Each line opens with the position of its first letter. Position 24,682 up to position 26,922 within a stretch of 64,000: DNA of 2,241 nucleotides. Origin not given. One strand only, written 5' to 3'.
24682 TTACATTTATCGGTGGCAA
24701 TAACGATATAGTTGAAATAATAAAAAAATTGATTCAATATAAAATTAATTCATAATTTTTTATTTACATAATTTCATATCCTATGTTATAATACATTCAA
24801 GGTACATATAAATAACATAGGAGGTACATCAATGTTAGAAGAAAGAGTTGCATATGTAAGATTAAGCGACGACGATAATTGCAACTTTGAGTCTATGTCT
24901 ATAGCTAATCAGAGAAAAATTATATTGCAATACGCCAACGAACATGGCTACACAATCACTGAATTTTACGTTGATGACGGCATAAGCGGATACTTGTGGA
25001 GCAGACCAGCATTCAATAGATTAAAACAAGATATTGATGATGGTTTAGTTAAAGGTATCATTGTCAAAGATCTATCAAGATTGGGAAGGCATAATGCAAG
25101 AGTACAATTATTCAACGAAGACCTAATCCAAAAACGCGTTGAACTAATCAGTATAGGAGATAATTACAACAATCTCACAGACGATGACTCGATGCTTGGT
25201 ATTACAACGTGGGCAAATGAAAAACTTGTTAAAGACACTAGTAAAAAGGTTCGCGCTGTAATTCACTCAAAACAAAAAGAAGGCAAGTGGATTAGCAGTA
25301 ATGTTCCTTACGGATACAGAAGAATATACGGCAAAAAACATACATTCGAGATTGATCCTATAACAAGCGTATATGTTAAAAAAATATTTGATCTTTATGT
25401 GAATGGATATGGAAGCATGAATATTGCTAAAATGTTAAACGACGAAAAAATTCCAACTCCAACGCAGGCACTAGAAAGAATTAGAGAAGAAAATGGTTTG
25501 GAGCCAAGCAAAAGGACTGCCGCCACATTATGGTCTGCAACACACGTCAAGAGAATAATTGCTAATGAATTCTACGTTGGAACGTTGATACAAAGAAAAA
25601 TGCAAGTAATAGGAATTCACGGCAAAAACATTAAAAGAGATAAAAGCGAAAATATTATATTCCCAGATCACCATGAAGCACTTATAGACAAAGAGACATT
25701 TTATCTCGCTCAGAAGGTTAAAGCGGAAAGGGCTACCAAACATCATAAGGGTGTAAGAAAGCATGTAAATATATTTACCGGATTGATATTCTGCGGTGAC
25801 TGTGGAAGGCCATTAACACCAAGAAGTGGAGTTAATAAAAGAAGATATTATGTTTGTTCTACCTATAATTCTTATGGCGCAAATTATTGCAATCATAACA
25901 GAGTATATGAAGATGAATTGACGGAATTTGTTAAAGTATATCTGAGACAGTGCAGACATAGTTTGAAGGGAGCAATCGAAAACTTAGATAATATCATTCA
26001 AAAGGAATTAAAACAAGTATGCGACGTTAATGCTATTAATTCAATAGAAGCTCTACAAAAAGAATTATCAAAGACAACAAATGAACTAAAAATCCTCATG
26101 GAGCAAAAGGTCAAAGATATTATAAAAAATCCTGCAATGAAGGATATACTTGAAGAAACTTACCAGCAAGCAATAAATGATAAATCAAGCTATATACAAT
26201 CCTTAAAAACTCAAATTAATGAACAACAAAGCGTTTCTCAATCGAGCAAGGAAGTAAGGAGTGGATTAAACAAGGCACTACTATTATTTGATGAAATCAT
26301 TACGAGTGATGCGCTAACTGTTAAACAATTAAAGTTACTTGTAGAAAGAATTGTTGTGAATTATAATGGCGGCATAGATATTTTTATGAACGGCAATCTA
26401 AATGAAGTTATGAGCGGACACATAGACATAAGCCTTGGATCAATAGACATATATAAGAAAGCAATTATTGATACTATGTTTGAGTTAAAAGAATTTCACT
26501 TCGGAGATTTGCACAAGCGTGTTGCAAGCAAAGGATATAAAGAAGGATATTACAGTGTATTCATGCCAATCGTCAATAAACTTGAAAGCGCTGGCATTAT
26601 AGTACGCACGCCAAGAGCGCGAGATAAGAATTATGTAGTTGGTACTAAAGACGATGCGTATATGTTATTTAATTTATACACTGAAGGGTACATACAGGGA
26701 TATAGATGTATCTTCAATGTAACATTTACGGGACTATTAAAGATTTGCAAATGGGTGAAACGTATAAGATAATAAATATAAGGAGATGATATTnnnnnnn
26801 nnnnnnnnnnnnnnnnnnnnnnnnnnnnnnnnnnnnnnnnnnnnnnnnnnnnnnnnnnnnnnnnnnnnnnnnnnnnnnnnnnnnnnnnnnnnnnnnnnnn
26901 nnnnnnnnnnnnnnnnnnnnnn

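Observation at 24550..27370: AT-rich serine-recombinase island wedged between lysin and holin genes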

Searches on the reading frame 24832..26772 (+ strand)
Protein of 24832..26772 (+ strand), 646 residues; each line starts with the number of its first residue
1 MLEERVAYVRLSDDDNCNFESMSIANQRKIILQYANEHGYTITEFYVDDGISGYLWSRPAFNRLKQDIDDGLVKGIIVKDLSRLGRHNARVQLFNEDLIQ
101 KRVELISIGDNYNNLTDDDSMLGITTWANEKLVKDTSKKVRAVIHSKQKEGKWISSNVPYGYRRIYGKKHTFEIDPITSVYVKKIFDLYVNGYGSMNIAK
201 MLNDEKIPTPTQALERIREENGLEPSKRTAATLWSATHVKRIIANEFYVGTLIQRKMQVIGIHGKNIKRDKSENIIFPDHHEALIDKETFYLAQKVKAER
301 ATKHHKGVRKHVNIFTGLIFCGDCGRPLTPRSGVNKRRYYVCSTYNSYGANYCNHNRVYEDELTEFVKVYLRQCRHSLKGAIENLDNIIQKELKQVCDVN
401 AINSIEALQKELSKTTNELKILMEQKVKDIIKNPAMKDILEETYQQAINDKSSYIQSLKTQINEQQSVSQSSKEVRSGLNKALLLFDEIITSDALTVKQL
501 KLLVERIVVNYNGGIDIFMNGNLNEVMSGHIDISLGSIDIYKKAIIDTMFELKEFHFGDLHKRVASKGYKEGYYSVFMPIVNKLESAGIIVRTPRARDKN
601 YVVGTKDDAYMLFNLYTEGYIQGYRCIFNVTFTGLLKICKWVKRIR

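Call 7: search_protein_families(library=pfam, proteins=[window:24832-26772:+], max_evalue=0.01)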
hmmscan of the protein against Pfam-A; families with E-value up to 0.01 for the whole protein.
window:24832-26772:+ (646 aa): 3 families
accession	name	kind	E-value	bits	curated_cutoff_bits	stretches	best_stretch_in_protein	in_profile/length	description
PF07508.19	Recombinase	-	6.6e-24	84.6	21.1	1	178-300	3-102/102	Recombinase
PF00239.26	Resolvase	-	4.4e-23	82.4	23.3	1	6-153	2-145/145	Resolvase, N terminal domain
PF13408.12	Zn_ribbon_recom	-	2.9e-17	63.2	25.3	1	314-371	1-57/58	Recombinase zinc beta ribbon domain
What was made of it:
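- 24832..26772 (+): Large serine recombinase, 646 aa, with the catalytic Ser12 in the motif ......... Pfam Resolvase aa 6-153, Recombinase aa 178-300, Zn ribbon aa 314-371 (call 7).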

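Call 8: search_protein_families(library=phrogs, proteins=[window:24832-26772:+], max_evalue=0.01)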
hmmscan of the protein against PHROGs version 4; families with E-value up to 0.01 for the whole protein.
window:24832-26772:+ (646 aa): 4 families
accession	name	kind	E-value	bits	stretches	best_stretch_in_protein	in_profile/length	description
phrog_95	-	integration and excision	1e-98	332.6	1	6-520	91-566/651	integrase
phrog_125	-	DNA, RNA and nucleotide metabolism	4e-27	96.4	1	5-301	22-252/254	DNA invertase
phrog_6620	-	integration and excision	1.8e-05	25.4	1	6-149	59-196/201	transposase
phrog_7701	-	DNA, RNA and nucleotide metabolism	0.0017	19.6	0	282-310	70-98/137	DNA invertase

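Call 10: find_related_loci(query=window:24832-26772:+, collection=viral_contigs, flank=10000)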
Query window:24832-26772:+ (646 aa) in viral_contigs; peptide patterns used: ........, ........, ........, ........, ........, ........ (x = any residue, [..] = any of these).
12 stretches matched a pattern; 7 encode a relative of the query (tblastn E <= 1e-3); 7 distinct loci.
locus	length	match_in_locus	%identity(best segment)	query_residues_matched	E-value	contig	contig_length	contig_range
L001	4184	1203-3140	93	1-646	0e+0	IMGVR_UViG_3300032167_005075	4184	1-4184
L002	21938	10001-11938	93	1-646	0e+0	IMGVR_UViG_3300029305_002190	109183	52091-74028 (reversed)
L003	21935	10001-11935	88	1-646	0e+0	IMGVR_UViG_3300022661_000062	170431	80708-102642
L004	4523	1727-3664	85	1-646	0e+0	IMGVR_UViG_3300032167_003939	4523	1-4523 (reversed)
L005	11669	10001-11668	88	1-557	0e+0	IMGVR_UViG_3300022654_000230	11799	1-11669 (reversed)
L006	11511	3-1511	92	144-646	0e+0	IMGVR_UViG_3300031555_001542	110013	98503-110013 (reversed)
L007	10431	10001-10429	92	1-143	2e-82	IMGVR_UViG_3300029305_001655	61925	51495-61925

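Call 13: find_encoding_contigs(protein=window:24832-26772:+, flank=10000, max_places=10)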
Protein window:24832-26772:+ (646 aa): 24 contigs read that carry it; 3 places shown.
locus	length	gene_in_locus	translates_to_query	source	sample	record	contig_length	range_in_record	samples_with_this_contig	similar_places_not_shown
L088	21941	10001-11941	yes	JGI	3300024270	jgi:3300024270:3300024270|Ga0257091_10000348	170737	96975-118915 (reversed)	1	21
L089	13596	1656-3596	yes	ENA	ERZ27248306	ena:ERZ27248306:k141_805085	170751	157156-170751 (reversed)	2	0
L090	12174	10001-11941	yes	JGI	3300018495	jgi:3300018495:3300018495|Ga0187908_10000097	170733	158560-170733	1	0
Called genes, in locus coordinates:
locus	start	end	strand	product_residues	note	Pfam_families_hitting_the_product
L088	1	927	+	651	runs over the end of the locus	PF22745:Nlig-Ia, PF01653:DNA_ligase_aden, PF03120:OB_DNA_ligase, PF12826:HHH_2 (faint), PF00533:BRCT, PF12738:PTCB-BRCT (weak)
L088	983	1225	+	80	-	-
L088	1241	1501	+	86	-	-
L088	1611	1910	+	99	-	-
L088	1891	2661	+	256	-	PF01966:HD (weak), PF20600:ExoX-like_C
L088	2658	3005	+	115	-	-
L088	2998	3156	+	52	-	-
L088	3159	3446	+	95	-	PF24591:Phage_YunG-like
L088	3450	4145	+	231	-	-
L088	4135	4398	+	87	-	-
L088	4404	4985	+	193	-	PF00625:Guanylate_kin, PF13238:AAA_18 (weak)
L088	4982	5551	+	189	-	PF06941:NT5C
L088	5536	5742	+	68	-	-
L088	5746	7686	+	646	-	PF13597:NRDD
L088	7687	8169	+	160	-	-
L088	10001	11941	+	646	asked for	PF00239:Resolvase, PF07508:Recombinase, PF13408:Zn_ribbon_recom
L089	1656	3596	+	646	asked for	PF00239:Resolvase, PF07508:Recombinase, PF13408:Zn_ribbon_recom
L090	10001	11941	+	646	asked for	PF00239:Resolvase, PF07508:Recombinase, PF13408:Zn_ribbon_recom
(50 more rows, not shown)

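Call 14: find_related_loci(query=window:24832-26772:+, collection=genome_contigs, flank=10000)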
Query window:24832-26772:+ (646 aa) in genome_contigs; peptide patterns used: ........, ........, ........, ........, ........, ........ (x = any residue, [..] = any of these).
23 stretches matched a pattern; 1 encode a relative of the query (tblastn E <= 1e-3); 1 distinct loci.
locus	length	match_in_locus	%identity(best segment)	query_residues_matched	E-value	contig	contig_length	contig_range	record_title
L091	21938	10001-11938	91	1-646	0e+0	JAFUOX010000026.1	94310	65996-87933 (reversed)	MAG: Kiritimatiellae bacterium isolate RGIG4692 Roe_deer_Rectum.Co__c742581, whole genome shotgun sequence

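Call 21: find_related_loci(query=window:24832-26772:+, collection=metagenome_contigs, flank=10000)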
Query window:24832-26772:+ (646 aa) in metagenome_contigs; peptide patterns used: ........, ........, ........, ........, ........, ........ (x = any residue, [..] = any of these).
51 stretches matched a pattern; 8 encode a relative of the query (tblastn E <= 1e-3); 7 distinct loci.
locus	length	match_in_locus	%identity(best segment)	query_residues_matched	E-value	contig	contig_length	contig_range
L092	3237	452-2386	89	1-646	0e+0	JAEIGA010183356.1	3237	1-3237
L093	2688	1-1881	83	20-646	0e+0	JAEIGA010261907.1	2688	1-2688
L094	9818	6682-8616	79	1-646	0e+0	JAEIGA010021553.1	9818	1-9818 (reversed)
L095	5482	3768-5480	88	1-572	0e+0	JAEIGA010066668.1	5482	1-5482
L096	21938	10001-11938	93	1-646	0e+0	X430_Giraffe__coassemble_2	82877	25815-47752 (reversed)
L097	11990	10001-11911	63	7-644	0e+0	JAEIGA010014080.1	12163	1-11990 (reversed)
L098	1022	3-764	87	393-646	1e-162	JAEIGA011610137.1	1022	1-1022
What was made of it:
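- Tried and rejected: Recombinase scans of viral contigs (call 10), species-representative genomes (call 14; the one hit is a phage contig binned into a Kiritimatiellae MAG) and metagenome contigs (call 21).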

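Call 25: find_homologous_proteins(query=window:24832-26772:+, max_evalue=1e-30)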
Query window:24832-26772:+ (646 aa): 4592 proteins with E <= 1e-30 among 8000 candidates; the best 120 are listed.
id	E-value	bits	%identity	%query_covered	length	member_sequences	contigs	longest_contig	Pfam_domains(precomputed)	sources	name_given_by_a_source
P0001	0.0e+0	1370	91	100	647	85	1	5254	PF07508.20,PF00239.27,PF13408.13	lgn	-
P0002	0.0e+0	1343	90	100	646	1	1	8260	PF07508.20,PF00239.27,PF13408.13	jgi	jgi:DNA invertase Pin-like site-specific DNA recombinase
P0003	0.0e+0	1343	89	100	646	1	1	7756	PF07508.20,PF00239.27,PF13408.13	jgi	jgi:DNA invertase Pin-like site-specific DNA recombinase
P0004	0.0e+0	1338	89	100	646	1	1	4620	PF07508.20,PF00239.27,PF13408.13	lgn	-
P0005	0.0e+0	1331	88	100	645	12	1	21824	PF07508.20,PF00239.27,PF13408.13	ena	-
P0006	0.0e+0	1329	88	100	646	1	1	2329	PF07508.20,PF00239.27,PF13408.13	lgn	-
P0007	0.0e+0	1323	89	100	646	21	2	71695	PF07508.20,PF00239.27,PF13408.13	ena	-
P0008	0.0e+0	1280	85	100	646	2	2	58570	PF07508.20,PF00239.27,PF13408.13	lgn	-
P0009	0.0e+0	1253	83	100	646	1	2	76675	PF07508.20,PF00239.27,PF13408.13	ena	-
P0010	0.0e+0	1248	83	100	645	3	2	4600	PF07508.20,PF00239.27,PF13408.13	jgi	jgi:DNA invertase Pin-like site-specific DNA recombinase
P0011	0.0e+0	1244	82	100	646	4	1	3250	PF07508.20,PF00239.27,PF13408.13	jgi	jgi:DNA invertase Pin-like site-specific DNA recombinase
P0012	0.0e+0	1237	81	100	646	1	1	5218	PF07508.20,PF00239.27,PF13408.13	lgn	-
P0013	0.0e+0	1230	82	100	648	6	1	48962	PF07508.20,PF00239.27,PF13408.13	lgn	-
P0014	0.0e+0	1218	87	95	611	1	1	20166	PF07508.20,PF00239.27,PF13408.13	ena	-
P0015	0.0e+0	1187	78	100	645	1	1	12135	PF07508.20,PF00239.27,PF13408.13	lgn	-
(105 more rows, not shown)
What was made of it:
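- JGI names homologues 'DNA invertase Pin-like' (call 25).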

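Call 26: search_dna_similar(query=window:24832-26772:+, collection=phages, mode=protein, max_rows=25)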
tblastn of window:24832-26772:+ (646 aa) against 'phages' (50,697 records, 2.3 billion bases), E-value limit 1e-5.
Records with a match: 642; places in all: 791; records where one place covers at least 80% of the query: 11.
Best place of each record, by identity: <60% 642.
By first word of the organism name: Streptococcus 150; Bacteriophage 95; Mycobacterium 69; Bacillus 62; Arthrobacter 41; Paenibacillus 25; Rhodococcus 18; Clostridium 15; Enterococcus 14; Streptomyces 14; and 53 more.
By host as written in the record: - 123; Mycobacterium smegmatis mc2 155 41; Arthrobacter globiformis B-2979 26; Bacillus anthracis 16; Enterococcus faecalis 14; Rhodococcus erythropolis RIA 643 12; Streptococcus suis 11; Paenibacillus larvae 10; and 244 more.
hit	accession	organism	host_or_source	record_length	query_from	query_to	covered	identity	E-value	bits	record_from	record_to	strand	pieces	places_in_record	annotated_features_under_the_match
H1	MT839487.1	Bacteriophage sp.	human fecal samples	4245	6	527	81%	33.0%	4e-80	282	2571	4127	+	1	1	record has no annotation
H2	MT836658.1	Bacteriophage sp.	human fecal samples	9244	6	534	82%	29.6%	2e-66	242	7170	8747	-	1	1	record has no annotation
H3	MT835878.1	Bacteriophage sp.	human fecal samples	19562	1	510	79%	29.1%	1e-50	196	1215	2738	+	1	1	record has no annotation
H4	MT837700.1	Bacteriophage sp.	human fecal samples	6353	8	517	79%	28.5%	6e-44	175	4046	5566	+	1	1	record has no annotation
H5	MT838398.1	Bacteriophage sp.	human fecal samples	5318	8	464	71%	31.8%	5e-59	220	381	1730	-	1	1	record has no annotation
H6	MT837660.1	Bacteriophage sp.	human fecal samples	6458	6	595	91%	23.9%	2e-18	96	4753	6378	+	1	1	record has no annotation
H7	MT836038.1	Bacteriophage sp.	human fecal samples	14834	8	520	79%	27.3%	1e-45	180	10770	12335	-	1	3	record has no annotation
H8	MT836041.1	Bacteriophage sp.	human fecal samples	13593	7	487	74%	28.9%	2e-37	155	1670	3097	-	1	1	record has no annotation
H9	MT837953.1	Bacteriophage sp.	human fecal samples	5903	6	463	71%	30.2%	5e-45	178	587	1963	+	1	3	record has no annotation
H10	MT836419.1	Bacteriophage sp.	human fecal samples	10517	2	510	78%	27.0%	1e-42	199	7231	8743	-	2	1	record has no annotation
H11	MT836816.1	Bacteriophage sp.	human fecal samples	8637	8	409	62%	32.9%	1e-43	174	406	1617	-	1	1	record has no annotation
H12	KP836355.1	Marinitoga camini virus 1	Marinitoga camini 1197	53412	1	517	80%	25.6%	3e-17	92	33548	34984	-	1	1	resolvase | hypothetical protein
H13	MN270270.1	Streptococcus phage phi-SsuJS7_SSU0237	Streptococcus suis JS7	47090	5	521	80%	25.6%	1e-17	94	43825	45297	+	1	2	integrase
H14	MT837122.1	Bacteriophage sp.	human fecal samples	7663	24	540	80%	25.5%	3e-39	160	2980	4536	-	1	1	record has no annotation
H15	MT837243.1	Bacteriophage sp.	human fecal samples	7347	8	517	79%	25.8%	2e-36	152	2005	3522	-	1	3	record has no annotation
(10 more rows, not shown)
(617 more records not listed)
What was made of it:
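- Closest known: Phage large serine integrases. Different: Identity to any cultured phage enzyme is at most 33% (call 26).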

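Call 28: search_solved_structures(query=window:24832-26772:+, max_evalue=0.001, show_alignments=1)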
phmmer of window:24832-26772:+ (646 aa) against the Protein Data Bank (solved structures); distinct sequences matched with E-value up to 0.001: 5.
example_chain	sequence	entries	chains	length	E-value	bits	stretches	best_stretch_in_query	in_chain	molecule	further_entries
2mhc_A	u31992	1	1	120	3e-18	69.2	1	7-112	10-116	TnpX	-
9dxh_A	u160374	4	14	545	5.6e-18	68.2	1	50-511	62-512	Resolvase homolog YokA | Site-specific recombinase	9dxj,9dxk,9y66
9dxd_A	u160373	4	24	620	9.1e-18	67.5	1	50-511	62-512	Resolvase homolog YokA,SPbeta prophage-derived uncharacterized protein YotN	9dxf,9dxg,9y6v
3bvp_A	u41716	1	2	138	6.3e-08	35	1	6-115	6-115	TP901-1 Integrase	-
3g13_A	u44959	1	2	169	0.00015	23.8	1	6-155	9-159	Putative conjugative transposon recombinase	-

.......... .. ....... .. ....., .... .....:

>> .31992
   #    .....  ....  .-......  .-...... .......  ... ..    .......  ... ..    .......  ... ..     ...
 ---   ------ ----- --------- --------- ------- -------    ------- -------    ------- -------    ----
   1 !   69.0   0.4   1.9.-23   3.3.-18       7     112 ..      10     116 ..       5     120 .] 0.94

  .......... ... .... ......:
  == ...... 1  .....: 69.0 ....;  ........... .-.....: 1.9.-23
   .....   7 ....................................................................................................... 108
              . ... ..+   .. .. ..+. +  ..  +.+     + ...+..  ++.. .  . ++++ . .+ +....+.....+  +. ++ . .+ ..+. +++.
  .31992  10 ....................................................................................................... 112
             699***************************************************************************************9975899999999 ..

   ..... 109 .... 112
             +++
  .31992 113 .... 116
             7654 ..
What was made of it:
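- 24832..26772 (+): PDB matches: TnpX N-terminal domain 3e-18, SPbeta SprA 5.6e-18 (call 28).
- On Large serine recombinase (serine integrase/transposase superfamily): Residues of about 385-500 look helical and heptad-rich by eye and align to SprA up to aa 511 (call 28).
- Closest known: TnpX/TndX-type large serine recombinases of Tn4451 and Tn5397. Same: TnpX is the best solved-structure match for the catalytic domain, at 3e-18, and shares the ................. motif (call 28).
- The catalytic domain is most similar to TnpX among solved structures, at 3e-18 (call 28).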

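Call 54: search_protein_families(library=pfam, proteins=[L002:9018-9713:+, L003:9137-9703:+], max_evalue=0.01)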
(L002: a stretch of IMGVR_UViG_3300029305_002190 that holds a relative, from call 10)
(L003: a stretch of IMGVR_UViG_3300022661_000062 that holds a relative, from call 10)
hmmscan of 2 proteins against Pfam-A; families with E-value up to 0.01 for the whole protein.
L002:9018-9713:+ (231 aa): 4 families
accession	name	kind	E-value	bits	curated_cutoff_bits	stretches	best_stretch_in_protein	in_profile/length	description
PF10138.15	vWA-TerF-like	-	6.5e-05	23.6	29.4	1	5-147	3-144/200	vWA found in TerF C terminus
PF00092.34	VWA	-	0.0005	20.8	23.8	1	6-158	2-151/174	von Willebrand factor type A domain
PF13768.12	VWA_3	-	0.0028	18.2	27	1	5-129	2-118/155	von Willebrand factor type A domain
PF05762.20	VWA_CoxE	-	0.0081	16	26.4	0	2-121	55-167/222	VWA domain containing CoxE-like protein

L003:9137-9703:+ (188 aa): 2 families
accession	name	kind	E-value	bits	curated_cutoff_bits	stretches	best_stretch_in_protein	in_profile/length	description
PF00692.24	dUTPase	-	1.1e-11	45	22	1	18-112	4-95/129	dUTPase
PF22769.1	DCD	-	0.0051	17.4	27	1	35-108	65-140/153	dCTP deaminase-like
